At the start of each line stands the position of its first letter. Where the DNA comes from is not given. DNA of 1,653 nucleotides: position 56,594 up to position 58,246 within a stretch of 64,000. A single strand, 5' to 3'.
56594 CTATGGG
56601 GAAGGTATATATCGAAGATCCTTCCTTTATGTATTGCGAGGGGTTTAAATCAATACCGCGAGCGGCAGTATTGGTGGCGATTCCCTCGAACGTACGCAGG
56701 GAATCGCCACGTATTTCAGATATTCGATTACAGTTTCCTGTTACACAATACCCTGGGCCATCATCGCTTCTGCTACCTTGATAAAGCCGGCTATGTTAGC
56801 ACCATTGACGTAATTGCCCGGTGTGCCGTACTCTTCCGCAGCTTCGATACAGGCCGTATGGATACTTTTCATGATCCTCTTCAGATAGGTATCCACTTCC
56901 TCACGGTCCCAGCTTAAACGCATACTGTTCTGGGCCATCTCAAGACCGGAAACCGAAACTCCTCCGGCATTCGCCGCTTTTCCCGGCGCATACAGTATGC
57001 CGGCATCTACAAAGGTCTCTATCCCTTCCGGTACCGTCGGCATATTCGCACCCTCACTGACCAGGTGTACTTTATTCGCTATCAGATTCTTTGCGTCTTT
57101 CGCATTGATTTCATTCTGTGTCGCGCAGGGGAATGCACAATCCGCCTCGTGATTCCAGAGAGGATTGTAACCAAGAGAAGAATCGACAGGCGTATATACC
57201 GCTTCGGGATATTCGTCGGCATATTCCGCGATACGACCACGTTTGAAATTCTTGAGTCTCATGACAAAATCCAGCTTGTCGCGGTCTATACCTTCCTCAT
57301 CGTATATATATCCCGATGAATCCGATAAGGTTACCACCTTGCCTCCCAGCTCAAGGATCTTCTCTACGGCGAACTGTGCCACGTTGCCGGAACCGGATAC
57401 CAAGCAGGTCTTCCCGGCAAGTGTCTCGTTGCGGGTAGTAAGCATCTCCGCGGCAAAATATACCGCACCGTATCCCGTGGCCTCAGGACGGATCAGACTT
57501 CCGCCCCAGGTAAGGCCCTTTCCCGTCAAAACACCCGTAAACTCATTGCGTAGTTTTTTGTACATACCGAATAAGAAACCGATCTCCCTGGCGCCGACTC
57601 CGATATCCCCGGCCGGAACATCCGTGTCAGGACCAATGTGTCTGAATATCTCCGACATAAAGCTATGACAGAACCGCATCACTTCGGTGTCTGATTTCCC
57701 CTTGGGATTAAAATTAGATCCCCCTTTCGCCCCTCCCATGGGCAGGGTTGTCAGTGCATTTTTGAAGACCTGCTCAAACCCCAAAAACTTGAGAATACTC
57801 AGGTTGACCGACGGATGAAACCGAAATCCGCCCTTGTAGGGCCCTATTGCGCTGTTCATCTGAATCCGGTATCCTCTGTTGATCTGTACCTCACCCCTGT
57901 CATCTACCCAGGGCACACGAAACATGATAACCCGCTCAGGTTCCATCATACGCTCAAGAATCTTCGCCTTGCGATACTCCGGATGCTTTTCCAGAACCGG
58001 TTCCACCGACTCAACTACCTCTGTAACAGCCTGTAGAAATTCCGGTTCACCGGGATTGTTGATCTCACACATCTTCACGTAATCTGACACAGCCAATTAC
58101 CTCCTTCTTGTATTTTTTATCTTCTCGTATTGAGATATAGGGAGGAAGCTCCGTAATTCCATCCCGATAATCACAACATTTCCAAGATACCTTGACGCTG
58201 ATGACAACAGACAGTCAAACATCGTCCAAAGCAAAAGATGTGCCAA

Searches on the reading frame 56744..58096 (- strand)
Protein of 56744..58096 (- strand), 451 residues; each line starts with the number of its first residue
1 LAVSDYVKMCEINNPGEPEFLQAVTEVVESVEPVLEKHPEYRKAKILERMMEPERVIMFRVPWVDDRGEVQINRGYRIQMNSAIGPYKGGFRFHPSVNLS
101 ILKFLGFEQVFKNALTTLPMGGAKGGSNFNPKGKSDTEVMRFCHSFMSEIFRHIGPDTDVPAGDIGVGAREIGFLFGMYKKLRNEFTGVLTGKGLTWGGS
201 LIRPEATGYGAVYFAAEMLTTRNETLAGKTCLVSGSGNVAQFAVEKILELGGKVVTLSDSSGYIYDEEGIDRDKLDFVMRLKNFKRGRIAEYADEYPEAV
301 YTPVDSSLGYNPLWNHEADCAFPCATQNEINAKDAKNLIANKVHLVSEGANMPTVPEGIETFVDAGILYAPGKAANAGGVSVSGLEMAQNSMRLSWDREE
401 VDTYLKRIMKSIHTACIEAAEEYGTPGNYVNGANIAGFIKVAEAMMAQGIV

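Call 28: search_protein_families(library=ncbifam, proteins=[window:56744-58096:-], max_evalue=1e-10)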
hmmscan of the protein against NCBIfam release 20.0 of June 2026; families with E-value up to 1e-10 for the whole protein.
window:56744-58096:- (451 aa): 5 families
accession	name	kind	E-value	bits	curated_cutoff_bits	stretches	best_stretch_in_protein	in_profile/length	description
NF006929.0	PRK09414.1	equivalog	9.6e-225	746.6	536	1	3-451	7-445/445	NADP-specific glutamate dehydrogenase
NF010634.0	PRK14031.1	equivalog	6.4e-211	700.5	822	1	11-451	11-444/444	NADP-specific glutamate dehydrogenase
NF010633.0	PRK14030.1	subfamily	3.1e-203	675.8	743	1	1-451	1-445/445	glutamate dehydrogenase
NF040817.1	GdhA_Arch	equivalog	7.9e-68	229.5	750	1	45-451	26-417/419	glutamate dehydrogenase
NF041398.1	GluDhGdhB_Halo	equivalog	8.9e-65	219.2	620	1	44-450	22-408/410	glutamate dehydrogenase GdhB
